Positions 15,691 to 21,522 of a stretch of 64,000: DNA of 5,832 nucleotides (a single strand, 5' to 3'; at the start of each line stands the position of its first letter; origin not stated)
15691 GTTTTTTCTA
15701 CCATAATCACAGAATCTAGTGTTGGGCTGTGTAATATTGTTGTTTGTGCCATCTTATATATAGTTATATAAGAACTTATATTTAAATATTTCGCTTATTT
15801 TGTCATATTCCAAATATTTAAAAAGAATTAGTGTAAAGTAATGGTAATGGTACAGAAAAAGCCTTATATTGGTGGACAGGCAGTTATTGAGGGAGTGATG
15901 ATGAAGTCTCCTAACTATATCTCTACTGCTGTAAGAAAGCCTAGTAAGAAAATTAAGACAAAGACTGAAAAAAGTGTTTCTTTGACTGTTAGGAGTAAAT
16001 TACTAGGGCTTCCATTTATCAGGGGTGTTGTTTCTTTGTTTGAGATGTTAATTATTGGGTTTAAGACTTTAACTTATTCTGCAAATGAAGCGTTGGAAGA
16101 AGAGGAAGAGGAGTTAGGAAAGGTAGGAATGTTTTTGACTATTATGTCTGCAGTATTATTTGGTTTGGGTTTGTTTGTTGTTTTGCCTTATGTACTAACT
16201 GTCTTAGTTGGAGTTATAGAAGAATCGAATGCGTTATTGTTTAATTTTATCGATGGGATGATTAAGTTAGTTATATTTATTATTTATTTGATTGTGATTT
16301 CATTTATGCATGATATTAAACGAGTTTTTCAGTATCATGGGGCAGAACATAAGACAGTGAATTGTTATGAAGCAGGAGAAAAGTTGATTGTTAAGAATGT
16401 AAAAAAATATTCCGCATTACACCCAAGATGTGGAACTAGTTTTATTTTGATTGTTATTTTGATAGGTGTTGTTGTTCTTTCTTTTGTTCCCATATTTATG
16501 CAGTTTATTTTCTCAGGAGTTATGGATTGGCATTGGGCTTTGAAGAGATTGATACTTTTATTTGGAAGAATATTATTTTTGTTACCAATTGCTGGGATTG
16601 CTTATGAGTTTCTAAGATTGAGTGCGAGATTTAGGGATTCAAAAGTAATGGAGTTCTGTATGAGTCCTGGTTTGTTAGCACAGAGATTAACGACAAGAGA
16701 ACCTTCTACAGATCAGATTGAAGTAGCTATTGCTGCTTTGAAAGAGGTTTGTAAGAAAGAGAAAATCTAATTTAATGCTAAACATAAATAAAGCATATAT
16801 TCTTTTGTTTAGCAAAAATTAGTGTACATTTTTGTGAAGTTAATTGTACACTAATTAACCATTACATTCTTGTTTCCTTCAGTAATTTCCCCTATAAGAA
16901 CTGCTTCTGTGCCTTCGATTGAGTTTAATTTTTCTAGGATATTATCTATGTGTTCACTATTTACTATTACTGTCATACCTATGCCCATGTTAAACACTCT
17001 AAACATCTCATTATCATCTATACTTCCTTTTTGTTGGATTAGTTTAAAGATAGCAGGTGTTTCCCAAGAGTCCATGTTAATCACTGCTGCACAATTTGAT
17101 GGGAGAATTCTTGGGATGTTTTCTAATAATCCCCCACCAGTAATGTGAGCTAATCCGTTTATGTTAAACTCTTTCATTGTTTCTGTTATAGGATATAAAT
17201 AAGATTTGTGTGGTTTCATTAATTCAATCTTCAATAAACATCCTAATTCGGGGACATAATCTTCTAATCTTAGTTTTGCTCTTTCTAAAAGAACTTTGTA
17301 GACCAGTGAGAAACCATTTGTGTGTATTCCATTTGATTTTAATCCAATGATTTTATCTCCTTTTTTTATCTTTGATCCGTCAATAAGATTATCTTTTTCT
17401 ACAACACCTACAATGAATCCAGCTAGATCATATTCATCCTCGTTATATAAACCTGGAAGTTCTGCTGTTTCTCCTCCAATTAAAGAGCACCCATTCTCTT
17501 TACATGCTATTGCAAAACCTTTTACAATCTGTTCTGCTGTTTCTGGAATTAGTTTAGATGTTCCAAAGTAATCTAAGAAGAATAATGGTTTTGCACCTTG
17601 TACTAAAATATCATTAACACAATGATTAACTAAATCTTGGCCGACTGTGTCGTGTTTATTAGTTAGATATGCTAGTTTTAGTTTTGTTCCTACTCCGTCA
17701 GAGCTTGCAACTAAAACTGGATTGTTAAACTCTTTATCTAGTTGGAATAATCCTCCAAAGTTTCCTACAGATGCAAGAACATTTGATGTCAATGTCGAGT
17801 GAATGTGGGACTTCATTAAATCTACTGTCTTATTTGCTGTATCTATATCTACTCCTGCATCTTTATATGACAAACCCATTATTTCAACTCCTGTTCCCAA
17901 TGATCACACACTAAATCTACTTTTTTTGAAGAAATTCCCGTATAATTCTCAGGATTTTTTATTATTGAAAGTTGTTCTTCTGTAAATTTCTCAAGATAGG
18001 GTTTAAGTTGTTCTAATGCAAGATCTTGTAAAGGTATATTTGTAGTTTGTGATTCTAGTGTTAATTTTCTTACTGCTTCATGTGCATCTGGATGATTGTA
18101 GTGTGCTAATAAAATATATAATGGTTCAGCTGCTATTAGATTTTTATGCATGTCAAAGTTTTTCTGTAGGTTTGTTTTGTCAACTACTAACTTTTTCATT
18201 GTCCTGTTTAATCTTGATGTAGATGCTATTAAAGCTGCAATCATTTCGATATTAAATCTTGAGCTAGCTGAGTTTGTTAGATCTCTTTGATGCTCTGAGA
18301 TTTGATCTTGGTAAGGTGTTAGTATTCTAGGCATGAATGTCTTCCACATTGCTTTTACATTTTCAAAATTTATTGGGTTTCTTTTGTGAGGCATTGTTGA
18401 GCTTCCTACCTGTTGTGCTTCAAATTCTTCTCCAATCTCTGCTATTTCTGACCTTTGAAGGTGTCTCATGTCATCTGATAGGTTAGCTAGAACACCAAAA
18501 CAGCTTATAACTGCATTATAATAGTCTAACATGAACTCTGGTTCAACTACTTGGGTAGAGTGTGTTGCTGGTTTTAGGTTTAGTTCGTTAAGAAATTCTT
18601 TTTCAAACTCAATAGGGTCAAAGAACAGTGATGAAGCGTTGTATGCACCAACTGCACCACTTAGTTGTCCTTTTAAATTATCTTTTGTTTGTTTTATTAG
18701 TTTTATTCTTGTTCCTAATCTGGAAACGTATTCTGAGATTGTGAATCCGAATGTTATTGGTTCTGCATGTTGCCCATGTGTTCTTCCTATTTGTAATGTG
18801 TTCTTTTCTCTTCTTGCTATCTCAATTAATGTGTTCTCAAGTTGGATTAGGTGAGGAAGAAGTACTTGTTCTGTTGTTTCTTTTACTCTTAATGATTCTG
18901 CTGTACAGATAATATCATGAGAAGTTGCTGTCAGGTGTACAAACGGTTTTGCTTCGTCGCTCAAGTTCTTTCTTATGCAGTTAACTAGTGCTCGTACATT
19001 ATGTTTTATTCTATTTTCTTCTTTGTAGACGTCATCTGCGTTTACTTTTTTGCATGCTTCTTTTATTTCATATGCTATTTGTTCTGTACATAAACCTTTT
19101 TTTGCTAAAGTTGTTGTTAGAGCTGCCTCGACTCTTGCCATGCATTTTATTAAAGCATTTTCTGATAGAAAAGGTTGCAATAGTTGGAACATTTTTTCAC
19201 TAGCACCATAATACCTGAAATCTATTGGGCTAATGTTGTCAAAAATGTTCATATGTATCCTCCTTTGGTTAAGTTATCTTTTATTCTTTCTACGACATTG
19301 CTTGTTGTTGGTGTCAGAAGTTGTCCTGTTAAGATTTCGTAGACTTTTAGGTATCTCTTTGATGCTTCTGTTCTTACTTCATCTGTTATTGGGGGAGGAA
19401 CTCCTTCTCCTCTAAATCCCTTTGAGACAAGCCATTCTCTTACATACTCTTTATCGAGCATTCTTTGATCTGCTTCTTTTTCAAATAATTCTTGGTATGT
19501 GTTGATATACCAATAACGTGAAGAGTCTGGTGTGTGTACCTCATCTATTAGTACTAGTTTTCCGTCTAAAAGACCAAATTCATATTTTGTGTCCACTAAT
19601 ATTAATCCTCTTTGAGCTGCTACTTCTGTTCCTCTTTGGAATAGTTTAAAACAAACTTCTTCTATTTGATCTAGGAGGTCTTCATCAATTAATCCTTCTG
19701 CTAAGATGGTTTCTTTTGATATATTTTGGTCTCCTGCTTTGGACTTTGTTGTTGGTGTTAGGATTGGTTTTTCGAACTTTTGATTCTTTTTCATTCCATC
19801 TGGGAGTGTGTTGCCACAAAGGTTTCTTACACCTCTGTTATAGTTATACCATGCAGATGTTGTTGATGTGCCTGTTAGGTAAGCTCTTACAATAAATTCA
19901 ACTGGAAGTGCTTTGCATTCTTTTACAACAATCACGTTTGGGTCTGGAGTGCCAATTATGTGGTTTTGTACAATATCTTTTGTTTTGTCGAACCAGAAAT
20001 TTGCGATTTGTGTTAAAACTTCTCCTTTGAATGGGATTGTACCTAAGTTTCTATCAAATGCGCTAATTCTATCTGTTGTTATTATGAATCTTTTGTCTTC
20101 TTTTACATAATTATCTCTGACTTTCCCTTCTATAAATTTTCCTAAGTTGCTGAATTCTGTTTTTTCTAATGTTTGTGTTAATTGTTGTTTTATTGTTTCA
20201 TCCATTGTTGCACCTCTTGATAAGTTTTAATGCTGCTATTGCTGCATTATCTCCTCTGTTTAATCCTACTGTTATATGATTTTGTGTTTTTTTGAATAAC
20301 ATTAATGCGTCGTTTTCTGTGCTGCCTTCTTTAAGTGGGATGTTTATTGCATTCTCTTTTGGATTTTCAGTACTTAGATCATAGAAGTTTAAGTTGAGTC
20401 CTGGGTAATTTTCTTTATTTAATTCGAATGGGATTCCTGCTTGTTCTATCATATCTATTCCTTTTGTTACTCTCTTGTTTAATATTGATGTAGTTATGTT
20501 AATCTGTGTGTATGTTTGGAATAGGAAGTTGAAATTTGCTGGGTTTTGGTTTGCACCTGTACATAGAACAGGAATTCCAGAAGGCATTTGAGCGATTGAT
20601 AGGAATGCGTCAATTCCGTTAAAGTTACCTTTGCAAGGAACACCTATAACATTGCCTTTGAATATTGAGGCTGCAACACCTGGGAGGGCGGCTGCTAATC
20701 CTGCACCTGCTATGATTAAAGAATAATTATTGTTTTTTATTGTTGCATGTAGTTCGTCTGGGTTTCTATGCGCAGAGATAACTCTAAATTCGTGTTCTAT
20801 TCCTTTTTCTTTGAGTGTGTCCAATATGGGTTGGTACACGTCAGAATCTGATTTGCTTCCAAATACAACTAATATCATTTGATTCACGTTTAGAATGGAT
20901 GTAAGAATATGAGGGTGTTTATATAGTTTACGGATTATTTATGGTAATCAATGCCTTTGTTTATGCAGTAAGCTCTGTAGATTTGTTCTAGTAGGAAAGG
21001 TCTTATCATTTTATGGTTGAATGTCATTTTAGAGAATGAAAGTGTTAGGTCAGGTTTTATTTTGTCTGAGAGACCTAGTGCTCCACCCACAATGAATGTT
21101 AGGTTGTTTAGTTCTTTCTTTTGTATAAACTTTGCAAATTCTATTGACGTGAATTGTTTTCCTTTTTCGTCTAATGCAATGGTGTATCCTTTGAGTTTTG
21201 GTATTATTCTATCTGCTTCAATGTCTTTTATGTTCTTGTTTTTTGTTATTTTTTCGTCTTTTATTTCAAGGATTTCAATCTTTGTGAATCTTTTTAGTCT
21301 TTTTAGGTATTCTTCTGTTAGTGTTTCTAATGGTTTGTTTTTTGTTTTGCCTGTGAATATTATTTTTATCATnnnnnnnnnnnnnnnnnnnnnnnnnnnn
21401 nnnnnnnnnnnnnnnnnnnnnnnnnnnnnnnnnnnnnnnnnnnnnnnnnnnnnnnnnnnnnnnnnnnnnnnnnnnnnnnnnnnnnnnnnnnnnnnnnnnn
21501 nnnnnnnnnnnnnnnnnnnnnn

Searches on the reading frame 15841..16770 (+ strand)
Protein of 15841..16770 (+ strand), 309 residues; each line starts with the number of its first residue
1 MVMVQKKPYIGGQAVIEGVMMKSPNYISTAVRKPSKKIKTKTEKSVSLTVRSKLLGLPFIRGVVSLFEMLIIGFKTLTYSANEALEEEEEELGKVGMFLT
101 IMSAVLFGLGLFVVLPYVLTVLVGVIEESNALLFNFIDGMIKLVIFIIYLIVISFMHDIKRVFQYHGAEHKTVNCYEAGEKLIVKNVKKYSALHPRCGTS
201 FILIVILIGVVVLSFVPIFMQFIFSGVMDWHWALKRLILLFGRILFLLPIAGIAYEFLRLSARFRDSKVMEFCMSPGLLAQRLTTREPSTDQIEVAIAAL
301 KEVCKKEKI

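Call 41: search_protein_families(library=pfam, proteins=[window:15841-16770:+], max_evalue=0.01)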
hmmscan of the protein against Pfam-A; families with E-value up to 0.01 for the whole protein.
window:15841-16770:+ (309 aa): 1 family
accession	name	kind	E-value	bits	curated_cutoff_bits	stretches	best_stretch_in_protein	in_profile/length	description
PF07136.16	DUF1385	-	1e-82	277.3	22.1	1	57-305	1-226/227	Protein of unknown function (DUF1385)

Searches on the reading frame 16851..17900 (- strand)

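Call 41: search_protein_families(library=pfam, proteins=[window:16851-17900:-], max_evalue=0.01)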
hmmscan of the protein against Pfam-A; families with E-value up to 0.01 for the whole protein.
window:16851-17900:- (349 aa): 2 families
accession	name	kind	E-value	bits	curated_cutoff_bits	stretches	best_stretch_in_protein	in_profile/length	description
PF02769.27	AIRS_C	-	1.6e-28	100.3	23.1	1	179-346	1-152/156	AIR synthase related protein, C-terminal domain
PF00586.29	AIRS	-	2e-23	83.3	24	1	62-167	14-112/112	AIR synthase related protein, N-terminal domain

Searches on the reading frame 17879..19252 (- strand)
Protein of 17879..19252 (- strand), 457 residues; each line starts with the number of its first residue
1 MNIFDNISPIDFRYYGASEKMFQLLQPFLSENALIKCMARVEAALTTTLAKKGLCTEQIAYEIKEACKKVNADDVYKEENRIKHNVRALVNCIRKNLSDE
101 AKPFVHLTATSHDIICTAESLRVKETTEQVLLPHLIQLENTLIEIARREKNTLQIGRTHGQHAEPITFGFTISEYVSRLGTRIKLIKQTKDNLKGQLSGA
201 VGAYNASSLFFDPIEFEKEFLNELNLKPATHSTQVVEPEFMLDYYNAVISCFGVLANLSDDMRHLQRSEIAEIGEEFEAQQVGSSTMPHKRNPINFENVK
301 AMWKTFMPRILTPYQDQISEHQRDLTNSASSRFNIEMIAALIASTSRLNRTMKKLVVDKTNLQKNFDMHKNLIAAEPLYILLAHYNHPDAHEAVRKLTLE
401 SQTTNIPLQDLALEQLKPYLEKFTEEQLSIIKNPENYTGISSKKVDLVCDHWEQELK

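Call 70: search_protein_families(library=pfam, proteins=[window:17879-19252:-], max_evalue=0.001)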
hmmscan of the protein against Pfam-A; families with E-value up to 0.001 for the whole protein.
window:17879-19252:- (457 aa): 3 families
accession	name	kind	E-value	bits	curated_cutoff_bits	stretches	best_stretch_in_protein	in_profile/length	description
PF00206.25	Lyase_1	-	5.2e-44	151.4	27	1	16-301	5-305/312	Lyase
PF08328.16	ASL_C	-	8e-15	55.4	35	1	319-437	1-114/115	Adenylosuccinate lyase C-terminal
PF10397.14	ADSL_C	-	0.00026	21.7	32.7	0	372-446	2-77/79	Adenylosuccinate lyase C-terminus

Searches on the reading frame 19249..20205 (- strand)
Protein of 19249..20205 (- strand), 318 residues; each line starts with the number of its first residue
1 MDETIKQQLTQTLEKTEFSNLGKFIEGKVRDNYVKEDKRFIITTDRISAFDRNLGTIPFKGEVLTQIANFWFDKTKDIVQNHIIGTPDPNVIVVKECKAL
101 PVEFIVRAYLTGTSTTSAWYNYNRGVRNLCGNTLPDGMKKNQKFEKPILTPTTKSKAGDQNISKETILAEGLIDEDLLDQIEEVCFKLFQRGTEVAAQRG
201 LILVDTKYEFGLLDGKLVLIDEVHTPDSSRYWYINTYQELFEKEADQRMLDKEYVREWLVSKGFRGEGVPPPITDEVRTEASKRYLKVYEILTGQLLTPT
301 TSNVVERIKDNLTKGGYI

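Call 70: search_protein_families(library=pfam, proteins=[window:19249-20205:-], max_evalue=0.001)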
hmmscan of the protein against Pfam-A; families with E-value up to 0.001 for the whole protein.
window:19249-20205:- (318 aa): 1 family
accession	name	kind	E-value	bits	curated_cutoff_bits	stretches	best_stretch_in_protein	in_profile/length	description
PF01259.24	SAICAR_synt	-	2.3e-69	234.1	20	1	24-261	2-221/233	SAICAR synthetase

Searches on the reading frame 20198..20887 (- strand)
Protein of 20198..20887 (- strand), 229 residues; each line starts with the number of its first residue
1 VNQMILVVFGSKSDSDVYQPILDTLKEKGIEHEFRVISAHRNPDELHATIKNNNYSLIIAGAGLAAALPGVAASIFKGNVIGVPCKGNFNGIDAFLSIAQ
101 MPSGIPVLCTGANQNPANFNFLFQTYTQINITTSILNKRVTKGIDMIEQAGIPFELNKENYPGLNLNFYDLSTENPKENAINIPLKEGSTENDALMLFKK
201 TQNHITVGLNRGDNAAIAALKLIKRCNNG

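Call 70: search_protein_families(library=pfam, proteins=[window:20198-20887:-], max_evalue=0.001)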
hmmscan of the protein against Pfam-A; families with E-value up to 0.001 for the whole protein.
window:20198-20887:- (229 aa): 1 family
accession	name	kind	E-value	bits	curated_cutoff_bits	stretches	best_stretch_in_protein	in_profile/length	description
PF00731.26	AIRC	-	1.4e-36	125.7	30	1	5-118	2-118/148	AIR carboxylase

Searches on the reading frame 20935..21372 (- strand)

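Call 70: search_protein_families(library=pfam, proteins=[window:20935-21372:-], max_evalue=0.001)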
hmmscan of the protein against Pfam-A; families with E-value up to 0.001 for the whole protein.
window:20935-21372:- (145 aa): 1 family
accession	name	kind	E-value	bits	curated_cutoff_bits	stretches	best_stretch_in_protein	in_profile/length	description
PF02590.22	SPOUT_MTase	-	5.7e-44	150.3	27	1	2-144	3-154/154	Predicted SPOUT methyltransferase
